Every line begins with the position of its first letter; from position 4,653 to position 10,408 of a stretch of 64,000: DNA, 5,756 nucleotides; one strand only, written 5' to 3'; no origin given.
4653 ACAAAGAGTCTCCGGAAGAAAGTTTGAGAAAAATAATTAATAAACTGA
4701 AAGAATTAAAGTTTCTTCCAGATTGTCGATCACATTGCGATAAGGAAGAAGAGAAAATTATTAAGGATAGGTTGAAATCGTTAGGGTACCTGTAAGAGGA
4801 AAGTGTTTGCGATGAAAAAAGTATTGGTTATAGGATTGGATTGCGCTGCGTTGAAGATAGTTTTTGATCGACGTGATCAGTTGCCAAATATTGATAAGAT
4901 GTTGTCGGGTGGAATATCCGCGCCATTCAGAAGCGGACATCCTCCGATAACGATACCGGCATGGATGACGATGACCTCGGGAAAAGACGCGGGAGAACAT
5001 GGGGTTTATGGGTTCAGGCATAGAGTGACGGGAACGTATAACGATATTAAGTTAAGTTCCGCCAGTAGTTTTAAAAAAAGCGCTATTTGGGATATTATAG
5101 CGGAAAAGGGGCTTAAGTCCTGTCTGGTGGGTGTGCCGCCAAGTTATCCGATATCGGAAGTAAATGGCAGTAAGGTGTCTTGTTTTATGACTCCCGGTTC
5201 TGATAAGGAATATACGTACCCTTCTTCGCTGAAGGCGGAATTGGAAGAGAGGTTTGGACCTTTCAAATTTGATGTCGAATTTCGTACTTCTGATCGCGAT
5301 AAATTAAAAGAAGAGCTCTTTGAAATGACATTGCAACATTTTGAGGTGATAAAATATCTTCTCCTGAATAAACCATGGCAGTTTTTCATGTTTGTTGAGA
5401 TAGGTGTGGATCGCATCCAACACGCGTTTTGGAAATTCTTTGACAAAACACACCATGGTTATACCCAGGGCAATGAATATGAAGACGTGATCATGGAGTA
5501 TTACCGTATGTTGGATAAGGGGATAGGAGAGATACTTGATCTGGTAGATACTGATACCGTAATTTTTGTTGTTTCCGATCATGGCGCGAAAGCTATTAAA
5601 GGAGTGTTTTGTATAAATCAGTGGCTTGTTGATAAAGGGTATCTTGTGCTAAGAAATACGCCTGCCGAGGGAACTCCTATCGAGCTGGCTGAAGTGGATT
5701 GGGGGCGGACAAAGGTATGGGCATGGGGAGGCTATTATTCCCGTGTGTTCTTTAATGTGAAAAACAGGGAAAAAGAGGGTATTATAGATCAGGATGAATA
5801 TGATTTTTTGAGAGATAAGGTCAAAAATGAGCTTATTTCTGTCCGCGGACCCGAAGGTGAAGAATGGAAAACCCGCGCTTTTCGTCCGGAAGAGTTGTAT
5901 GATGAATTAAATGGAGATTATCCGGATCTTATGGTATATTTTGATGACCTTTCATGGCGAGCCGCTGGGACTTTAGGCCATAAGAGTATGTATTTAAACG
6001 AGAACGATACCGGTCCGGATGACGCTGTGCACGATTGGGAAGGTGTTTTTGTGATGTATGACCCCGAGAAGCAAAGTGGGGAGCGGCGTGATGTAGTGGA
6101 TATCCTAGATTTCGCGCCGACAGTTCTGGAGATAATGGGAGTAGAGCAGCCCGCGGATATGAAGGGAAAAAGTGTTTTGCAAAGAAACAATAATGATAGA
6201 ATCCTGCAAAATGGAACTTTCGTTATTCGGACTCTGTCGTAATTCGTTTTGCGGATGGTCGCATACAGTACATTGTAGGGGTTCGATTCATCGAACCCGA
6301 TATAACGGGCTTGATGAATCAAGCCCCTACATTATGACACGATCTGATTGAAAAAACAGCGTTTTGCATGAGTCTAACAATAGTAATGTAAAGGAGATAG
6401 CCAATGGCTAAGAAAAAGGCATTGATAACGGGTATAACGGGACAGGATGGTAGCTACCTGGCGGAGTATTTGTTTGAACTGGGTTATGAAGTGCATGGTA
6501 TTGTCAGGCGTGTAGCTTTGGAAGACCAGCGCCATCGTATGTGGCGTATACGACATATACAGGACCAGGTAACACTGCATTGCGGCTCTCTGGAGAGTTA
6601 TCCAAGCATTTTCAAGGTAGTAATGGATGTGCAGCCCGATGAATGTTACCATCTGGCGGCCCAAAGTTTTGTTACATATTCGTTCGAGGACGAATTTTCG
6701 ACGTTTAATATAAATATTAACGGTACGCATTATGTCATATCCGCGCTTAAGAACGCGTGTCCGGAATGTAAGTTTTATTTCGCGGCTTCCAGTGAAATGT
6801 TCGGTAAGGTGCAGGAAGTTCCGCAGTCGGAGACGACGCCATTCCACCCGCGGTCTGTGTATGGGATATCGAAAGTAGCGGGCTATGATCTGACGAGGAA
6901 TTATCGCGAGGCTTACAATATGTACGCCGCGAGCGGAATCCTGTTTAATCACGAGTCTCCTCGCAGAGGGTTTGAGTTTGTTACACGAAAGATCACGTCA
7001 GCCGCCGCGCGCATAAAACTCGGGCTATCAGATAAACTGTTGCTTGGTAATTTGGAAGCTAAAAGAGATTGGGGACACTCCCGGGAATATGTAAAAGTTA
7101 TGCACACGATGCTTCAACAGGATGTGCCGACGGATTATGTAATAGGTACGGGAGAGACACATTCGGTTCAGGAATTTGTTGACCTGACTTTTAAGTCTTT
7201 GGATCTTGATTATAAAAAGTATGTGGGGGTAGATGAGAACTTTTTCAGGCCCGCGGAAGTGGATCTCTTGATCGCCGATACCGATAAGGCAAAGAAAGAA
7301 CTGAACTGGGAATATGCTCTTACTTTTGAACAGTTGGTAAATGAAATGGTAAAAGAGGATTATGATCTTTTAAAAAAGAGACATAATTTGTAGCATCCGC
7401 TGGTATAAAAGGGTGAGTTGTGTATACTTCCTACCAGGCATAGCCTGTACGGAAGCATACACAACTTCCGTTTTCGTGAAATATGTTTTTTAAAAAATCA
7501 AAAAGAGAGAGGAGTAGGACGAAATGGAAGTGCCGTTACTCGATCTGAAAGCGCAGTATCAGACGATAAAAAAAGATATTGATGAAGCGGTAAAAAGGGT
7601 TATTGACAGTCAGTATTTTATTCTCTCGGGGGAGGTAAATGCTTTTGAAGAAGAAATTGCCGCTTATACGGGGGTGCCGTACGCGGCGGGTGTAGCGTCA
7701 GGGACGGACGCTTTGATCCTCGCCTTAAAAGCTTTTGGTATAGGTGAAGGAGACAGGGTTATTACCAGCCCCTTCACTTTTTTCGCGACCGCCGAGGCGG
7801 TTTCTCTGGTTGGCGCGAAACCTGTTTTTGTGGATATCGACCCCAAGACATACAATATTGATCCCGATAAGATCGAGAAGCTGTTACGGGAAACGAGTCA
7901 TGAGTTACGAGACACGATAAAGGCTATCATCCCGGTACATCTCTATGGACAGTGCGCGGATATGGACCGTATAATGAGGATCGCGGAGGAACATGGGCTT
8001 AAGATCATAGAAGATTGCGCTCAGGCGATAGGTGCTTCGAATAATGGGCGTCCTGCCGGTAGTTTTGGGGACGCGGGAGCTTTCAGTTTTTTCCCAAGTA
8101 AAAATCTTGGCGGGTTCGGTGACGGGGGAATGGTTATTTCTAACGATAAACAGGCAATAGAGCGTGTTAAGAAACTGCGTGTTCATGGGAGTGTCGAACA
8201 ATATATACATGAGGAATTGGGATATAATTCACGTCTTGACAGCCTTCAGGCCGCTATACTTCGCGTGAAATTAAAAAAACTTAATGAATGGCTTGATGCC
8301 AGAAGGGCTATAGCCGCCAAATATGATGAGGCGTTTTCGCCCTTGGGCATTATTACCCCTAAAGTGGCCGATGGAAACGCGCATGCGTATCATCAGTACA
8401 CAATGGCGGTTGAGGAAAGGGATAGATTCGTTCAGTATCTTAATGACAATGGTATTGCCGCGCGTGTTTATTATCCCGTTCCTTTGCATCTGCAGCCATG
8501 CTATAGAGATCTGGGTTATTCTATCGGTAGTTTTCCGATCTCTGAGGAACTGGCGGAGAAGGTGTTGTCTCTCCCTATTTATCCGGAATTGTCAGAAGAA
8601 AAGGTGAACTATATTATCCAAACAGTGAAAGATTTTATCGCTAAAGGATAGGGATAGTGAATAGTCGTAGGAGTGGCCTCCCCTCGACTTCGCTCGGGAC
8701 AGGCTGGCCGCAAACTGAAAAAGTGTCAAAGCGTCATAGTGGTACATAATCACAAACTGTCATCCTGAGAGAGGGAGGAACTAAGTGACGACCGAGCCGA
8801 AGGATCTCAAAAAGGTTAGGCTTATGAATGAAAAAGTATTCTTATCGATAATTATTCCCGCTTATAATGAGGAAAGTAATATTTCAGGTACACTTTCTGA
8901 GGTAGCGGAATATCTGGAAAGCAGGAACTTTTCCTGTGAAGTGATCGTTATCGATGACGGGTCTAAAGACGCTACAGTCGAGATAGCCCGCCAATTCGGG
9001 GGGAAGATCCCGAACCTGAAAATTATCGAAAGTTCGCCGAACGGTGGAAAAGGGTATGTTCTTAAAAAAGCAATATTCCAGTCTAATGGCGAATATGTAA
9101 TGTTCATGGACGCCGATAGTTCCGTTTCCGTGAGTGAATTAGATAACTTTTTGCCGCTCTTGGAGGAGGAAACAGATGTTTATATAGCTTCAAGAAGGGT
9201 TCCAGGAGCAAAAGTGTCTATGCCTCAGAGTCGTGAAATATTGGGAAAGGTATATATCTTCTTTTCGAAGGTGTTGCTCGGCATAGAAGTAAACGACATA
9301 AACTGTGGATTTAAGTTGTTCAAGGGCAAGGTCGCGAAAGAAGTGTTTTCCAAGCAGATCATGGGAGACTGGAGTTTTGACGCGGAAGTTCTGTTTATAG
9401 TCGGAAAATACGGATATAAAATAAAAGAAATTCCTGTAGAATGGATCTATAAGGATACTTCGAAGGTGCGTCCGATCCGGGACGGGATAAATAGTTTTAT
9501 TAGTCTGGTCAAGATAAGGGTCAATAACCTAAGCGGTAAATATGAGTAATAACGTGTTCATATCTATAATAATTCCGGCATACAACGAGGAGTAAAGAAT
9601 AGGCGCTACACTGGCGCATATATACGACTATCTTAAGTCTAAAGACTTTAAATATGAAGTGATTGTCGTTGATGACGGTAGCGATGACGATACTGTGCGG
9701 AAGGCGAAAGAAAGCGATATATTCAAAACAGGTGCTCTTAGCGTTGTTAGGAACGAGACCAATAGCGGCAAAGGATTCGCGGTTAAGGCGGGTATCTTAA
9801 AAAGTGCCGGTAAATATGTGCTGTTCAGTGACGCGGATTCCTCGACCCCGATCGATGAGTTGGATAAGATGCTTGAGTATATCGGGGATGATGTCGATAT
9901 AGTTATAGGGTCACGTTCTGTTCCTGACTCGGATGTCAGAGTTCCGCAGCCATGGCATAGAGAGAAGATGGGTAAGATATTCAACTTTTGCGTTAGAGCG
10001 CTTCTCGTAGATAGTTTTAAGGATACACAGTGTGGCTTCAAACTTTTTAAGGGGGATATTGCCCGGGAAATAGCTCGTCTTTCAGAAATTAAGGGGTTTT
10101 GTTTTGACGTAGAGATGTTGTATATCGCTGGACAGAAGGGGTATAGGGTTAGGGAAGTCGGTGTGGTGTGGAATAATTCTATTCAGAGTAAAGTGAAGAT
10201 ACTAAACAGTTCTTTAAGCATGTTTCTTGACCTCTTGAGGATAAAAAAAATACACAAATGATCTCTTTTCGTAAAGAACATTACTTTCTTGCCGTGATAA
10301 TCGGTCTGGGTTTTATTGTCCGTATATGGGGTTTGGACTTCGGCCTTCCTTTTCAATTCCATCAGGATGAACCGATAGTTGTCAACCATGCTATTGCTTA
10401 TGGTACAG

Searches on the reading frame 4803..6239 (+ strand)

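Call 76: search_protein_families(library=pfam, proteins=[window:4803-6239:+], max_evalue=0.0001)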
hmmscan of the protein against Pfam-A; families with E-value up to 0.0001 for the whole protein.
window:4803-6239:+ (479 aa): 3 families
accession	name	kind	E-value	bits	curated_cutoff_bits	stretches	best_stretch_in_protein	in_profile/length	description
PF01663.27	Phosphodiest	-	8.3e-46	157.6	23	1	7-406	1-342/342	Type I phosphodiesterase / nucleotide pyrophosphatase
PF16347.10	SGSH_C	-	2e-06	28.5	29.3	1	423-460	29-66/154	N-sulphoglucosamine sulphohydrolase, C-terminal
PF00884.28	Sulfatase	-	3.4e-06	27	25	0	22-264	21-245/301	Sulfatase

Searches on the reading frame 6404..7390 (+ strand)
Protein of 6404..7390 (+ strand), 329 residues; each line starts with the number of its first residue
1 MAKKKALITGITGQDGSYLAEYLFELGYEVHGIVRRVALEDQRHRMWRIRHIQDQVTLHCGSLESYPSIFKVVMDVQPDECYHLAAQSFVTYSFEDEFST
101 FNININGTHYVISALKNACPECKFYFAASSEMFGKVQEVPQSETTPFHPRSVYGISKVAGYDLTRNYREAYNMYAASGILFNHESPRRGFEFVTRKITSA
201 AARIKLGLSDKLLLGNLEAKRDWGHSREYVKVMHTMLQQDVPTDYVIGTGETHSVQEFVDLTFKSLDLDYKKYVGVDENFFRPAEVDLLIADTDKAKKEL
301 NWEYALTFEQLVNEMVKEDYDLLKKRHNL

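Call 76: search_protein_families(library=pfam, proteins=[window:6404-7390:+], max_evalue=0.0001)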
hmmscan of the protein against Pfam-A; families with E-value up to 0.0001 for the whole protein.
window:6404-7390:+ (329 aa): 3 families
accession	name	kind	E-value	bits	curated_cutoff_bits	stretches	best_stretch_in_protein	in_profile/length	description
PF16363.11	GDP_Man_Dehyd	-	2.8e-115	385.7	27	1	7-315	1-332/332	GDP-mannose 4,6 dehydratase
PF01370.27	Epimerase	-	7.3e-61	206.1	20.9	1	6-248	1-240/240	NAD dependent epimerase/dehydratase family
PF04321.23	RmlD_sub_bind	-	6.1e-07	29.2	27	1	5-176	2-148/287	RmlD substrate binding domain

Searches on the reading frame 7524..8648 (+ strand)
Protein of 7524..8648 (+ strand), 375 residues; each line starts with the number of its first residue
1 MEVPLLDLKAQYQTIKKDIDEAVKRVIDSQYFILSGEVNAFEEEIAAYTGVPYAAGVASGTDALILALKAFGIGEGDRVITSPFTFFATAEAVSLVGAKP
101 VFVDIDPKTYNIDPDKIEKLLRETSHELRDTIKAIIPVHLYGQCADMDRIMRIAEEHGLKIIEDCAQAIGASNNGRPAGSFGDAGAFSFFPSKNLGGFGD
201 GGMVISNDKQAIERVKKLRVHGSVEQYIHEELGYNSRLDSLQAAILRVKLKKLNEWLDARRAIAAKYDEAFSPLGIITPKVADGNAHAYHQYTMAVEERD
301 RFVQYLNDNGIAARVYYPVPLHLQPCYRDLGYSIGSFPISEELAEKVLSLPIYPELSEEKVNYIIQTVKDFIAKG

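Call 76: search_protein_families(library=pfam, proteins=[window:7524-8648:+], max_evalue=0.0001)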
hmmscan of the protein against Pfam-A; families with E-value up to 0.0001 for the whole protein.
window:7524-8648:+ (375 aa): 3 families
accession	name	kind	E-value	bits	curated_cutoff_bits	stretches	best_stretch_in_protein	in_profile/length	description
PF01041.23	DegT_DnrJ_EryC1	-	1.9e-124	416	19.8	1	14-368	2-359/360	DegT/DnrJ/EryC1/StrS aminotransferase family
PF00155.27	Aminotran_1_2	-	3e-08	33.7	19.7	1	39-310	45-327/361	Aminotransferase class I and II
PF01212.27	Beta_elim_lyase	-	1.3e-07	31.7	27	1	37-219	33-215/288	Beta-eliminating lyase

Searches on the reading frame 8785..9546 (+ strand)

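Call 76: search_protein_families(library=pfam, proteins=[window:8785-9546:+], max_evalue=0.0001)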
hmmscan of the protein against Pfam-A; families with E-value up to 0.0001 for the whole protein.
window:8785-9546:+ (254 aa): 3 families
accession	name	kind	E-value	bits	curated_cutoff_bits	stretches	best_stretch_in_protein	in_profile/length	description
PF00535.33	Glycos_transf_2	-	8.2e-29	101.1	23.3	1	21-188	1-168/168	Glycosyl transferase family 2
PF13641.12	Glyco_tranf_2_3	-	2.7e-08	34.6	27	1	20-132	3-116/230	Glycosyltransferase like family 2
PF10111.15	Glyco_tranf_2_2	-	1.8e-06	28.1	27.3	1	21-125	1-105/276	Glycosyltransferase like family 2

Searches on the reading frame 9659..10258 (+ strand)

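Call 76: search_protein_families(library=pfam, proteins=[window:9659-10258:+], max_evalue=0.0001)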
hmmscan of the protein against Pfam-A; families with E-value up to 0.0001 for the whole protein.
window:9659-10258:+ (200 aa): 1 family
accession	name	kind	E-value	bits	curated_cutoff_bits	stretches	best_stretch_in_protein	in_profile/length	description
PF00535.33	Glycos_transf_2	-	9.1e-19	68.4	23.3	1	1-129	30-158/168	Glycosyl transferase family 2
